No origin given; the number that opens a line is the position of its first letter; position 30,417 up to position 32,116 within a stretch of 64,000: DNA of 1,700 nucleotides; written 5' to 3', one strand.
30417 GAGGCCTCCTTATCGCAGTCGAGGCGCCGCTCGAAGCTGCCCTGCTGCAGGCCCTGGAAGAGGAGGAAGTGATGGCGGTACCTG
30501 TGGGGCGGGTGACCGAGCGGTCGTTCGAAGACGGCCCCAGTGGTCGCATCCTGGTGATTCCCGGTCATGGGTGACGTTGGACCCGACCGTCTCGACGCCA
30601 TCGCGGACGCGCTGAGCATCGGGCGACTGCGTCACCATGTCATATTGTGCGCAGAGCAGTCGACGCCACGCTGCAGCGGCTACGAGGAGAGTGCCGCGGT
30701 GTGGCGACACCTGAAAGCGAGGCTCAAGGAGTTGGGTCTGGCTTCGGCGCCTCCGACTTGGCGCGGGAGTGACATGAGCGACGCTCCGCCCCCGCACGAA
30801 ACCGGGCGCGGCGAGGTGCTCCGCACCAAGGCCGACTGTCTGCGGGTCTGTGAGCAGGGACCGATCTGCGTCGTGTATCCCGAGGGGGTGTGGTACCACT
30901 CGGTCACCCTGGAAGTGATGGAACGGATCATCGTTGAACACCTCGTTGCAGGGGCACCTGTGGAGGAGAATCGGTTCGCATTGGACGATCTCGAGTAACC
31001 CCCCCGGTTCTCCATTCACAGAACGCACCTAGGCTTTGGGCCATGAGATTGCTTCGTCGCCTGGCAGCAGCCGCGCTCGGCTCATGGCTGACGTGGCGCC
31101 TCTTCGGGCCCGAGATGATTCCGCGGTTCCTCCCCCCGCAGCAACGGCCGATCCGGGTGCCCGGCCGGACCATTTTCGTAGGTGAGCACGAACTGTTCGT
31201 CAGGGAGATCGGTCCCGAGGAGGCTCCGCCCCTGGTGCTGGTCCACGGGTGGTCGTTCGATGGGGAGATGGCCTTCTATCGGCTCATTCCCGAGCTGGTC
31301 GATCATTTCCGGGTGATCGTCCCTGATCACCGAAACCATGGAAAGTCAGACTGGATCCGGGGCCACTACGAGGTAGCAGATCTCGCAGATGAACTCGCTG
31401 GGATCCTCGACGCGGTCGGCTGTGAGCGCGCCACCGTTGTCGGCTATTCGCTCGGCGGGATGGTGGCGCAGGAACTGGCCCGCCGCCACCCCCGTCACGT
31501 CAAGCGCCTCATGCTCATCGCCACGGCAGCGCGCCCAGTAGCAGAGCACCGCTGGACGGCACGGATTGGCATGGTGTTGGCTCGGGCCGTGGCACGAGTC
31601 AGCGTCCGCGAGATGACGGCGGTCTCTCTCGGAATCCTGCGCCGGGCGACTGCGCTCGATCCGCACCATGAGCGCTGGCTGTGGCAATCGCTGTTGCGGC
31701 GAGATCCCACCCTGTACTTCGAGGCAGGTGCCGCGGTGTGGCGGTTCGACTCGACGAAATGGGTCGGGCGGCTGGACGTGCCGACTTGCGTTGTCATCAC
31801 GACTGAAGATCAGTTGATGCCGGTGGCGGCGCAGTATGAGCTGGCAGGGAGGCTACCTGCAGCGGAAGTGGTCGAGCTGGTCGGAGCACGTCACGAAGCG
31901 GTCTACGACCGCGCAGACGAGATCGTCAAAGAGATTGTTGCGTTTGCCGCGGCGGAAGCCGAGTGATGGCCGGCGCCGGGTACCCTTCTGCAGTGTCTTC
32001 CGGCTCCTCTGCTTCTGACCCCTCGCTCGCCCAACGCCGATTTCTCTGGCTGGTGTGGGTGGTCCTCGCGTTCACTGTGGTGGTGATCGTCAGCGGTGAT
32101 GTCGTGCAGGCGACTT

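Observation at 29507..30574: SelD is itself a selenoprotein (UGA recoding missed by the ORF track)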

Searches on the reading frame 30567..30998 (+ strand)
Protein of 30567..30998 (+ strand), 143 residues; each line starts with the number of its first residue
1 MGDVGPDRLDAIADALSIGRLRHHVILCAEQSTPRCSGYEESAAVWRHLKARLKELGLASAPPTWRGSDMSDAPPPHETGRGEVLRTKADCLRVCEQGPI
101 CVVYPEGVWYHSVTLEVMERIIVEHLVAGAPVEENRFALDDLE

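Call 45: search_protein_families(library=pfam, proteins=[window:30567-30998:+], max_evalue=0.0001)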
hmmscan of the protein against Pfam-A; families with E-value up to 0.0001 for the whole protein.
window:30567-30998:+ (143 aa): 0 families

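Call 47: search_protein_families(library=ncbifam, proteins=[window:30567-30998:+], max_evalue=1)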
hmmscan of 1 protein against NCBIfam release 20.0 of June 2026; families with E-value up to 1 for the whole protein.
window:30567-30998:+ (143 aa): 2 families
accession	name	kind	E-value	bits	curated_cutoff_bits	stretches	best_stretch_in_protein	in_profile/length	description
NF041612.1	fdxn_Clost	equivalog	1.6e-12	47.9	150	1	82-133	47-98/102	2Fe-2S ferredoxin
NF041613.1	fdxn_Azotob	equivalog_domain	4.5e-06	26.9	195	1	83-133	48-98/107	2Fe-2S ferredoxin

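Call 48: search_protein_families(library=pfam, proteins=[window:30567-30998:+], max_evalue=1)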
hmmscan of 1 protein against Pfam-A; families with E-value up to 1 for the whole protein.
window:30567-30998:+ (143 aa): 0 families

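Call 49: search_solved_structures(query=window:30567-30995:+, max_evalue=1)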
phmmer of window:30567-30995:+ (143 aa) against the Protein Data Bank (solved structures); distinct sequences matched with E-value up to 1: 12.
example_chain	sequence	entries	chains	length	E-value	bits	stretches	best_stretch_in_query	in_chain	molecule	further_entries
1f37_A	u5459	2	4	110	5e-10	42.3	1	87-134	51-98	FERREDOXIN [2FE-2S] | [2Fe-2S] ferredoxin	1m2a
1m2b_A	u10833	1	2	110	8.9e-09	38.3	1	87-134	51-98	[2Fe-2S] ferredoxin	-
1m2d_A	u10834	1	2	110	1.1e-08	38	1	87-134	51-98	[2Fe-2S] ferredoxin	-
7t2r_B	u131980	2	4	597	2.1e-07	33.8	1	83-136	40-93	NiFe hydrogenase subunit B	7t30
7q4v_B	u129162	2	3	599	1.4e-06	31.1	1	87-133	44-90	Iron hydrogenase HydB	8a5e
5abr_A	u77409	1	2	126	0.015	18.1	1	84-134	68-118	FERREDOXIN, 2FE-2S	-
9y6s_9R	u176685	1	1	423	0.064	16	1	83-122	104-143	Actin-like protein, putative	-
1i8x_A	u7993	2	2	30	0.21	14.4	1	89-112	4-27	GRANULIN-1 | PROTEIN (AMINO-TERMINAL CARP GRANULIN-1)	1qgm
1i8y_A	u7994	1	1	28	0.22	14.3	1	90-112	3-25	GRANULIN-1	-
9mqx_B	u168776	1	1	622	0.24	14.2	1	88-133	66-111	NADH:ubiquinone oxidoreductase, NADH-binding (51 kD) subunit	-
8a6t_B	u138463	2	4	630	0.27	14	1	87-126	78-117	Electron bifurcating hydrogenase subunit HydB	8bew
10wy_A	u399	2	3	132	0.28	13.9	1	44-81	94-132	Chromosomal replication initiator protein DnaA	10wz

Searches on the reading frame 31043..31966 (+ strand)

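Call 45: search_protein_families(library=pfam, proteins=[window:31043-31966:+], max_evalue=0.0001)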
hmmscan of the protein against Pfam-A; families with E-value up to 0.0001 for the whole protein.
window:31043-31966:+ (307 aa): 4 families
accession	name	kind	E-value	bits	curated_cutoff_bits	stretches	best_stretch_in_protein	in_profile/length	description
PF00561.26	Abhydrolase_1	-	1.5e-32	113.6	25.8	2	62-165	1-105/245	alpha/beta hydrolase fold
PF12697.13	Abhydrolase_6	-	1.2e-19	72.3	26.3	1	64-296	1-216/217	Alpha/beta hydrolase family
PF12146.15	Hydrolase_4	-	1e-15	58.2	27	1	81-289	23-237/239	Serine aminopeptidase, S33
PF00975.26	Thioesterase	-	1.8e-07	32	26.4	1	64-170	3-110/226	Thioesterase domain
